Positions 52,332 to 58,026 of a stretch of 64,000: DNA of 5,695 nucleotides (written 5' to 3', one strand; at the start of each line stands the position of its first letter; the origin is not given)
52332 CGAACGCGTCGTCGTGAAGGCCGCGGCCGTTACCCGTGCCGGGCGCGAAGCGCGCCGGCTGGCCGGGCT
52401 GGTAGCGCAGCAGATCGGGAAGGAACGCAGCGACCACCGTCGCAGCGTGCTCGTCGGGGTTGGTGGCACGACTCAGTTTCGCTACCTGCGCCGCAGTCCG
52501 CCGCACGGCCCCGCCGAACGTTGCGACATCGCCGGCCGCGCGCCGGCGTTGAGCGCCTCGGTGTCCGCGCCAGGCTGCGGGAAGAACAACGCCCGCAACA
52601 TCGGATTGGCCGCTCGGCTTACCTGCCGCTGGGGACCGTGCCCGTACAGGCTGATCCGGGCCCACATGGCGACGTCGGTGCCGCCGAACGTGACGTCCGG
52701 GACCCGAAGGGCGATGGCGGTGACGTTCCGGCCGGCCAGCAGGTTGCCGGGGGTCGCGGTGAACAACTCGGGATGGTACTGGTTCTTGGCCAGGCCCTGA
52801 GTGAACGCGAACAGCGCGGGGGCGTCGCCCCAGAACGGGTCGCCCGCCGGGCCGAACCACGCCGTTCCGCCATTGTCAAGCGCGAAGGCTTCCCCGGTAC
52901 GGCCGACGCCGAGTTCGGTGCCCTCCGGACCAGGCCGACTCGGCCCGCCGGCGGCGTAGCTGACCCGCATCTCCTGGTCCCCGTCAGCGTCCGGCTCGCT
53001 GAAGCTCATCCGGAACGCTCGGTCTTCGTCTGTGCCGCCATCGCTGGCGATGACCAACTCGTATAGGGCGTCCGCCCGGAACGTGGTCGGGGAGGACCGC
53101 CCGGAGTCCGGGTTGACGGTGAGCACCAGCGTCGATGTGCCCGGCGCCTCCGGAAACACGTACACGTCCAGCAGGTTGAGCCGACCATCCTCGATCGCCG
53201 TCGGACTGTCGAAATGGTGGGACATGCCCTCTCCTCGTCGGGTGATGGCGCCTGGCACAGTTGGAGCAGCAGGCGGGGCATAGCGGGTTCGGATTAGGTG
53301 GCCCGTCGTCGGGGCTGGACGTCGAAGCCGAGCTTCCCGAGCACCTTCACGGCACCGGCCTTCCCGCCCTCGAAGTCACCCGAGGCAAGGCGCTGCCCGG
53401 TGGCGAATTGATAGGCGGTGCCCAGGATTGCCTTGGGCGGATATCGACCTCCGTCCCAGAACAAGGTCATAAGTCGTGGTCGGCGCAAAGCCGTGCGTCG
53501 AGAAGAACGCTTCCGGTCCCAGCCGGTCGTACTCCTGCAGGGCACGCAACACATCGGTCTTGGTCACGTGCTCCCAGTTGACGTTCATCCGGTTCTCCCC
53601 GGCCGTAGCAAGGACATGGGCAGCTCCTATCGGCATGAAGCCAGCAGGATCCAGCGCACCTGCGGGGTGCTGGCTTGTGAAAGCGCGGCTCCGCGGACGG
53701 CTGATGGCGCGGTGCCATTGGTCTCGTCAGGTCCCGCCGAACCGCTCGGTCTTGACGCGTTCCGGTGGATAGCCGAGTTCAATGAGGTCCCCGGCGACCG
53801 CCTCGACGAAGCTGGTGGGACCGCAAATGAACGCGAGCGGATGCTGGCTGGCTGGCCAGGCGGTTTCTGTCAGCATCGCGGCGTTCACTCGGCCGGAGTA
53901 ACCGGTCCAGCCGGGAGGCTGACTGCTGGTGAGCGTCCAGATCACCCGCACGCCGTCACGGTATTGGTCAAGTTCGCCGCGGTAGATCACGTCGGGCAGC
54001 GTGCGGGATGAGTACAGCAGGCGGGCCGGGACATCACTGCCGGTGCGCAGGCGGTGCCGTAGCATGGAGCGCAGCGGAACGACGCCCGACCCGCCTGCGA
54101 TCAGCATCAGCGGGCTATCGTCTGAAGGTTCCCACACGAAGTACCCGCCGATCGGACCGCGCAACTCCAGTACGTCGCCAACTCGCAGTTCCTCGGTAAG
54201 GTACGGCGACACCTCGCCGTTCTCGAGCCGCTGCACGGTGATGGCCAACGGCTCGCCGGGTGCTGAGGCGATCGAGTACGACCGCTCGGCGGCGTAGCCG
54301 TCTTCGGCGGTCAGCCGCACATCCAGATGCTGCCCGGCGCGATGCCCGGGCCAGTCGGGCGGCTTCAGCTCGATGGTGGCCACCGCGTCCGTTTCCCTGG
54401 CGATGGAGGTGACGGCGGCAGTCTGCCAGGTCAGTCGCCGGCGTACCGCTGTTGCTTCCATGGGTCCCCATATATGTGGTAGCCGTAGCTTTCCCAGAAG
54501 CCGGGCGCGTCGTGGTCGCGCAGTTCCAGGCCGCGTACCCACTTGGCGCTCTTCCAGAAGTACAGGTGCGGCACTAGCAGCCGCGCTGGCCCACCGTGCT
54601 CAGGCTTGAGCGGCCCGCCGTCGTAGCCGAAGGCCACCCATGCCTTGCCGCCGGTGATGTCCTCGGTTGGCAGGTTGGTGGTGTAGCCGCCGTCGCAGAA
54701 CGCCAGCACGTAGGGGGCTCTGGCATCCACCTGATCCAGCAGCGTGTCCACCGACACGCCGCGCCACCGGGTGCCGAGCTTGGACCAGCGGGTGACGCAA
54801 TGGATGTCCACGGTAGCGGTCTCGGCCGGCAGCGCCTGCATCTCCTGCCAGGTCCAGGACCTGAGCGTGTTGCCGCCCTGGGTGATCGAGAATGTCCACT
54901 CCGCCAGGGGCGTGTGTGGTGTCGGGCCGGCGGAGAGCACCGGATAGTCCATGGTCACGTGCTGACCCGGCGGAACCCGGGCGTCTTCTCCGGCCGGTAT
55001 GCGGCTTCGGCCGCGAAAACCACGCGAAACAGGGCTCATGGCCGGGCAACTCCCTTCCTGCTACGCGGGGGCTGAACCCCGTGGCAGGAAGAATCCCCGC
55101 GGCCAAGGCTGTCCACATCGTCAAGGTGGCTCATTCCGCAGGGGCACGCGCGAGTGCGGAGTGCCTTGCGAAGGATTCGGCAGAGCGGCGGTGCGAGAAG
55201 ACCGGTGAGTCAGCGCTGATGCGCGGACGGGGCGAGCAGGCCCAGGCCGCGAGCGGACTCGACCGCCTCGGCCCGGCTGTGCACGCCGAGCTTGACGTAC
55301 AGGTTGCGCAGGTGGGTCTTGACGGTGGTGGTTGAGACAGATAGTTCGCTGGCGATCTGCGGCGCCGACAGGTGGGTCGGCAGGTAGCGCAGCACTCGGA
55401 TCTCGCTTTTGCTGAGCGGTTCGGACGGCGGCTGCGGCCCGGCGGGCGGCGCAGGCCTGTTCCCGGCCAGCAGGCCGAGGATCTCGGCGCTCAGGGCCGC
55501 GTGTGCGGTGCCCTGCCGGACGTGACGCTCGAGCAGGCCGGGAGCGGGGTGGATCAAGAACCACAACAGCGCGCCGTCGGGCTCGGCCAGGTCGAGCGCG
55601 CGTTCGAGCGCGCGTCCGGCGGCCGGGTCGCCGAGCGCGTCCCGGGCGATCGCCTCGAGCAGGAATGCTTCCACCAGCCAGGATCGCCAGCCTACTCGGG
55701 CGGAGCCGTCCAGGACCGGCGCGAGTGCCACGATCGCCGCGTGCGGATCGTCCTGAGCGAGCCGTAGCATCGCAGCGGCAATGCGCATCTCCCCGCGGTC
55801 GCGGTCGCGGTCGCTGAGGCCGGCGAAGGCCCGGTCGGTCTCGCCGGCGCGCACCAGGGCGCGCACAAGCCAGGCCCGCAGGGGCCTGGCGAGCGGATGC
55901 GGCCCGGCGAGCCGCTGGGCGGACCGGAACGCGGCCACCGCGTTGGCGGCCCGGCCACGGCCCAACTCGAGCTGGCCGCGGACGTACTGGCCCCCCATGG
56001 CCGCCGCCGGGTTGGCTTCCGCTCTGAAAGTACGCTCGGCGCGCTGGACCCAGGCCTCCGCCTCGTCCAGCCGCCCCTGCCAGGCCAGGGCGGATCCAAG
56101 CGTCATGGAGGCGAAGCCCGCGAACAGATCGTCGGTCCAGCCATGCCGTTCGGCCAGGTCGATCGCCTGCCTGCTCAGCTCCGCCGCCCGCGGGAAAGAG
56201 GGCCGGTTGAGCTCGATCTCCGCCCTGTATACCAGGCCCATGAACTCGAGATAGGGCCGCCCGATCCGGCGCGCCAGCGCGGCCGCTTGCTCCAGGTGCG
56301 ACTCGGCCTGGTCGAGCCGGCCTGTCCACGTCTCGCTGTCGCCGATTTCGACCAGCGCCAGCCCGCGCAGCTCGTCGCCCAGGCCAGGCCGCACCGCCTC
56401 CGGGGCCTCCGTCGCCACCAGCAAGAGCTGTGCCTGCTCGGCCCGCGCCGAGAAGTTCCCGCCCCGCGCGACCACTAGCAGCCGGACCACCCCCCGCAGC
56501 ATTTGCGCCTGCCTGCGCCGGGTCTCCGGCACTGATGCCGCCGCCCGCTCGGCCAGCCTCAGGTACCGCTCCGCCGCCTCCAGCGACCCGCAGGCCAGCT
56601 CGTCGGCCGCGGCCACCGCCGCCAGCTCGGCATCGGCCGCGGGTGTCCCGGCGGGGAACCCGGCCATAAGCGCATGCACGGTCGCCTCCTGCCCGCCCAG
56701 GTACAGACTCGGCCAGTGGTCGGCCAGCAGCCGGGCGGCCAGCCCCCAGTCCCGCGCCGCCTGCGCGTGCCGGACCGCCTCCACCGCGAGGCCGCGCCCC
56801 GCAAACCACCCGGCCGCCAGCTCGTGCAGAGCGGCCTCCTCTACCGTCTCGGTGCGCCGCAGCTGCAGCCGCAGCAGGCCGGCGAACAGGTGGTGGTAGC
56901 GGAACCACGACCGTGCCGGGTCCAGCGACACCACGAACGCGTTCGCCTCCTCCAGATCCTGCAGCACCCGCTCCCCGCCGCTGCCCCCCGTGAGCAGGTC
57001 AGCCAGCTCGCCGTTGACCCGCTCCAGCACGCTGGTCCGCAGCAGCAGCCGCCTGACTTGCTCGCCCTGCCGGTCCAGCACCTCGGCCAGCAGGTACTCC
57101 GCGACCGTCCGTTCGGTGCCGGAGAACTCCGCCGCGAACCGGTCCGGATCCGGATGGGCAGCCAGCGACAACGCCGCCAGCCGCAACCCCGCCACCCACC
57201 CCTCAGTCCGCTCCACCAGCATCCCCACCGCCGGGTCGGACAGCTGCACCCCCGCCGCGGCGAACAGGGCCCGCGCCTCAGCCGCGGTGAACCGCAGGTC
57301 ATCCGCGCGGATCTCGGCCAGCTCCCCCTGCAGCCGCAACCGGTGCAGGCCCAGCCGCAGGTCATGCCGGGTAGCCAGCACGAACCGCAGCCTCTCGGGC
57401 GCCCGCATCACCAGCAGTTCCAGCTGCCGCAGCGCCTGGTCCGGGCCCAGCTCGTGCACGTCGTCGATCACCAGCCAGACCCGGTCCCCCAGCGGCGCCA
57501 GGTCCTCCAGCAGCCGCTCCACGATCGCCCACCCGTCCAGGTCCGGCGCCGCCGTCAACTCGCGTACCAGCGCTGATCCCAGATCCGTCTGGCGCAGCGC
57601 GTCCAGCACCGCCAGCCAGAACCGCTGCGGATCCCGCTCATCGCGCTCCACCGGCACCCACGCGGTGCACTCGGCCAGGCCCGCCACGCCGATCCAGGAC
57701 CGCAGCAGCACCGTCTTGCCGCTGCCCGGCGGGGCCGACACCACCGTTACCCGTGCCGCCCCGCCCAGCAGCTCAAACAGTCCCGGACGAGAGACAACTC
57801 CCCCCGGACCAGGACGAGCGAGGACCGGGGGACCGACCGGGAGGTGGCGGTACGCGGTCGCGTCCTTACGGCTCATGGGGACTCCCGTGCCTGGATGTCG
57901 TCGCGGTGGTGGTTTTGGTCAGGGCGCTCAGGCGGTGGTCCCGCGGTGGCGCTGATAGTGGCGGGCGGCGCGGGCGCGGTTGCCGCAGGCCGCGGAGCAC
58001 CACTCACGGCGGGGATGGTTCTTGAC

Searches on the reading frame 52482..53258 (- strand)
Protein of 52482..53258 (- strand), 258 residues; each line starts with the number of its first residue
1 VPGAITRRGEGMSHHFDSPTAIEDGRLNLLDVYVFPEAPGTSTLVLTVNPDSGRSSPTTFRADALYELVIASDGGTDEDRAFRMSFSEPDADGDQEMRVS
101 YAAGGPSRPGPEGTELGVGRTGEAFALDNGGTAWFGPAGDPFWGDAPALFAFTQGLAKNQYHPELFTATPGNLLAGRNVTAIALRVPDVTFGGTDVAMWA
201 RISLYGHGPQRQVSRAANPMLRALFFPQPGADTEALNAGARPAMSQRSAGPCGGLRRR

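Call 76: search_protein_families(library=pfam, proteins=[window:52482-53258:-])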
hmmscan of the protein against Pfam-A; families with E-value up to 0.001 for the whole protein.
window:52482-53258:- (258 aa): 1 family
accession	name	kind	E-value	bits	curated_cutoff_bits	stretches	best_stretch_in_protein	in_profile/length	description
PF14224.11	DUF4331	-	1.9e-16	60.8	27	2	13-97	1-90/421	Domain of unknown function (DUF4331)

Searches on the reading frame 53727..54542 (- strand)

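Call 76: search_protein_families(library=pfam, proteins=[window:53727-54542:-])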
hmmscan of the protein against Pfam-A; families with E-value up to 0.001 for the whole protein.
window:53727-54542:- (271 aa): 2 families
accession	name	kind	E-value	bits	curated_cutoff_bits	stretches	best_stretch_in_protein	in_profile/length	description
PF00175.26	NAD_binding_1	-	1.7e-16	61.3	22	1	147-250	1-108/109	Oxidoreductase NAD-binding domain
PF00970.30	FAD_binding_6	-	1.5e-09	38.6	21.1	1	65-133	28-96/99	Oxidoreductase FAD-binding domain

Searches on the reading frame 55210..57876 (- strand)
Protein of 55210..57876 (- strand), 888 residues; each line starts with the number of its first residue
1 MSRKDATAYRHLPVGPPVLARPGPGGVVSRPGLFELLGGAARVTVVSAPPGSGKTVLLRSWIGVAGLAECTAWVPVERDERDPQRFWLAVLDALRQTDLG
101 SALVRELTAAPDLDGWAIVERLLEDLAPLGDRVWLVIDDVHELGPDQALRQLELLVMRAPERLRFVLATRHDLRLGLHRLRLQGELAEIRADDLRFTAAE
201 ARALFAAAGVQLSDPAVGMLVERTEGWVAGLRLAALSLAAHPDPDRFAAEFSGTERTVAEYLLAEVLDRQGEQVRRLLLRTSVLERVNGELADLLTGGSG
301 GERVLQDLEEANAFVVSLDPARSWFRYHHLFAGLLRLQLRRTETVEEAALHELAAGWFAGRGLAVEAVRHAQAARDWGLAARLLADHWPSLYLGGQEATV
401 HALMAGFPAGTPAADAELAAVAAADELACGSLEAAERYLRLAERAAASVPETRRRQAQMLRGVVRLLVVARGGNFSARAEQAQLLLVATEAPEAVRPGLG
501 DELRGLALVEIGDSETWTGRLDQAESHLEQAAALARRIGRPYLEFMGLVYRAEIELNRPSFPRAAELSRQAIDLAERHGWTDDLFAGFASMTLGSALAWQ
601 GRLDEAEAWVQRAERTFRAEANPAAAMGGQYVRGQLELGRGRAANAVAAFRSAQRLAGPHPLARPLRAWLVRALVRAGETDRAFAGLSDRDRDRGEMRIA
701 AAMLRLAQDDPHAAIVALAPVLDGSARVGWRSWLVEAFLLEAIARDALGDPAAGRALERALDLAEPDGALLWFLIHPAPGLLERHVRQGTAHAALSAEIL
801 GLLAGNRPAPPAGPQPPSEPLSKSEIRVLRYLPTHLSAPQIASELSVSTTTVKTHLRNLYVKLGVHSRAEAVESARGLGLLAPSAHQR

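Call 76: search_protein_families(library=pfam, proteins=[window:55210-57876:-])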
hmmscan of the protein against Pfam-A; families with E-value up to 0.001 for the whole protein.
window:55210-57876:- (888 aa): 5 families
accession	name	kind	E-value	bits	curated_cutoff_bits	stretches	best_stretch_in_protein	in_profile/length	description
PF17874.7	TPR_MalT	-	3.7e-23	82.8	45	1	503-777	38-323/336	MalT-like TPR region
PF00196.25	GerE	-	8.7e-15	54.5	23.5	1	820-874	2-56/57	Bacterial regulatory proteins, luxR family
PF13401.12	AAA_22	-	1.8e-06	28.7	27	1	41-174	5-127/130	AAA domain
PF07719.23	TPR_2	-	2.5e-05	24.5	27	0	591-613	5-27/34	Tetratricopeptide repeat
PF13374.12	TPR_10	-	8.9e-05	22.8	27.5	0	592-613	7-28/42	Tetratricopeptide repeat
